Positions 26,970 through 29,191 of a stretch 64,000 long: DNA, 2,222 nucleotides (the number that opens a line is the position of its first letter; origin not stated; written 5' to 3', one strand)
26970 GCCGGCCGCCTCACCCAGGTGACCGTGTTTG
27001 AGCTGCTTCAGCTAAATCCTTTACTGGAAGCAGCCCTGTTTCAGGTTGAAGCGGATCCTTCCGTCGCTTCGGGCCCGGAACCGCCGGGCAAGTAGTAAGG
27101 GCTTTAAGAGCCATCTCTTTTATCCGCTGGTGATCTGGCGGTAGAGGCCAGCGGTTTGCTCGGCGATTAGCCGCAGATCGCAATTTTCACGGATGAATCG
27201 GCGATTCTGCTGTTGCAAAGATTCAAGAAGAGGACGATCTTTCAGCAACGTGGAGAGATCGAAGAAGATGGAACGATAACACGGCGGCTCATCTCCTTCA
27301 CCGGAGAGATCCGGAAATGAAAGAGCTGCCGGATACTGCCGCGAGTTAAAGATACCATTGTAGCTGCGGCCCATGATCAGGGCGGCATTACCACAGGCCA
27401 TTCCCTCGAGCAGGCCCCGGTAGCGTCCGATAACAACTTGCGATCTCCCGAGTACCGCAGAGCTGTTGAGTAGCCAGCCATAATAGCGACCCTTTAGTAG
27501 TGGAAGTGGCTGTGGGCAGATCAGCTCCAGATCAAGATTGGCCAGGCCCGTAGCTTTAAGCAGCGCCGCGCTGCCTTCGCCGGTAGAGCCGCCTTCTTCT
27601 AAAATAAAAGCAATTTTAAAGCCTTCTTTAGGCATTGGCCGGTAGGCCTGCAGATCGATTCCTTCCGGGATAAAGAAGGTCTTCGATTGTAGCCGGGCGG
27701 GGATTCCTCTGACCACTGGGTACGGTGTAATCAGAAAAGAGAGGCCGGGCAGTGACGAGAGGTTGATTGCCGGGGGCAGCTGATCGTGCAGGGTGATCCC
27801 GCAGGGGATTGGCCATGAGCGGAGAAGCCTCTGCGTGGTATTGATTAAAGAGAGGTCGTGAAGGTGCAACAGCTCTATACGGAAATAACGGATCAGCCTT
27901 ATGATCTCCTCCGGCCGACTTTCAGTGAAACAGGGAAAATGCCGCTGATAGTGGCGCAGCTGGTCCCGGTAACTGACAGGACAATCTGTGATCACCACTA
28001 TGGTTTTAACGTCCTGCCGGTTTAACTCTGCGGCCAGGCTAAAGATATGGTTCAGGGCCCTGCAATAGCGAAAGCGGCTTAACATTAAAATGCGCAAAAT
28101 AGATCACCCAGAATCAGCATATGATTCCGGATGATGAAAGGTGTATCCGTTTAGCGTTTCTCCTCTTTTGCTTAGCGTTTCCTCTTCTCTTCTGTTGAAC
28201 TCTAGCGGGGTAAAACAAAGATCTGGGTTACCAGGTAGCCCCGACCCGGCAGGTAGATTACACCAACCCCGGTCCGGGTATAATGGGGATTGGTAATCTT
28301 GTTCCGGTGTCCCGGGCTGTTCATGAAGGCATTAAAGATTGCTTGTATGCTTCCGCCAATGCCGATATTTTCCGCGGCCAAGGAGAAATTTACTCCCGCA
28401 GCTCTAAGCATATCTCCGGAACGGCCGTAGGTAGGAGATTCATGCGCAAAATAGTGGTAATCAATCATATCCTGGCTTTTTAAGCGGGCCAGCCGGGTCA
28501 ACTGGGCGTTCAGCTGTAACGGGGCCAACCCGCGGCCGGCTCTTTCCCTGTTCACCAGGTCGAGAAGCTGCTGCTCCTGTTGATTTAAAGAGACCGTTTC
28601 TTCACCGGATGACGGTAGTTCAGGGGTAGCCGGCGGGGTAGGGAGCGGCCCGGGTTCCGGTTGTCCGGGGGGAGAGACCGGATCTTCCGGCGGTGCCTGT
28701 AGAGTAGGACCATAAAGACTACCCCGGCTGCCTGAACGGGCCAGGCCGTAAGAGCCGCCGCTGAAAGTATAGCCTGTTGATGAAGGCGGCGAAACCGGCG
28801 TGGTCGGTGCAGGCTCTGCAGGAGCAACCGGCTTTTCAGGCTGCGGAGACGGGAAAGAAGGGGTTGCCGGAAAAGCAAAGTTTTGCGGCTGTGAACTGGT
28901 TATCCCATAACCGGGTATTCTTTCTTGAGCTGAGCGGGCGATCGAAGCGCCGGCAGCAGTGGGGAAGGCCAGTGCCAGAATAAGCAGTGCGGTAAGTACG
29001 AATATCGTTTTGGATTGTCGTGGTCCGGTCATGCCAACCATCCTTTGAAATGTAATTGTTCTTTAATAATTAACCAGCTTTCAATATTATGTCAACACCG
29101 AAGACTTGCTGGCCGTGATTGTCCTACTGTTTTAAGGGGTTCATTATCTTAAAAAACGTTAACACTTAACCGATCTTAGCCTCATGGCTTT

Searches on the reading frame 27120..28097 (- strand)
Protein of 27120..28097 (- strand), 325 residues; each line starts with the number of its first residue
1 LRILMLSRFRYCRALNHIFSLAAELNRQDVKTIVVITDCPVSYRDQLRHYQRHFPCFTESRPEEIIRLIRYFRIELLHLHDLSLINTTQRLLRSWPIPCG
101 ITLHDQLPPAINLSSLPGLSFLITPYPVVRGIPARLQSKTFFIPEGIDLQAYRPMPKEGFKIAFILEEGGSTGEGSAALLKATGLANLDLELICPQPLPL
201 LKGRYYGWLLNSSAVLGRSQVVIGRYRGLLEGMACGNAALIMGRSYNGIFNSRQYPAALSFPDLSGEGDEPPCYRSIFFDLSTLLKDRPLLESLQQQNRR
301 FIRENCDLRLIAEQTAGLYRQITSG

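Call 51: search_protein_families(library=pfam, proteins=[window:27120-28097:-], max_evalue=0.001)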
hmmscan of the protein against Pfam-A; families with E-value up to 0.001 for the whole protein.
window:27120-28097:- (325 aa): 1 family
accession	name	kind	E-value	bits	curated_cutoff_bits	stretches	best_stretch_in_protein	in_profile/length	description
PF13439.12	Glyco_transf_4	-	1.8e-05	25.3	28.5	1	16-108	6-108/170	Glycosyltransferase Family 4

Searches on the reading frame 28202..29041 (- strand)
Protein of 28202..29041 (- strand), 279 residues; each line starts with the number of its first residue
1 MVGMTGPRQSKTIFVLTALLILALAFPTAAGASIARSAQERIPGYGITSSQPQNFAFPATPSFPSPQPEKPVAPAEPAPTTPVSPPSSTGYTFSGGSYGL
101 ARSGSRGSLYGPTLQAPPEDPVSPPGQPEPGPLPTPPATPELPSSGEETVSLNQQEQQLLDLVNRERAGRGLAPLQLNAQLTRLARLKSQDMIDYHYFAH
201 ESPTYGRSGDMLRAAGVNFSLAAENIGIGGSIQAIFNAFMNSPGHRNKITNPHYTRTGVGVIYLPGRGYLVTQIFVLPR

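Call 51: search_protein_families(library=pfam, proteins=[window:28202-29041:-], max_evalue=0.001)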
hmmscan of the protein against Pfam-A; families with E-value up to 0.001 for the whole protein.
window:28202-29041:- (279 aa): 1 family
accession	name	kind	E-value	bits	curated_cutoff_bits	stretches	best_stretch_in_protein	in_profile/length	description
PF00188.32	CAP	-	2.5e-17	64.2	21.1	1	160-275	1-117/117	Cysteine-rich secretory protein family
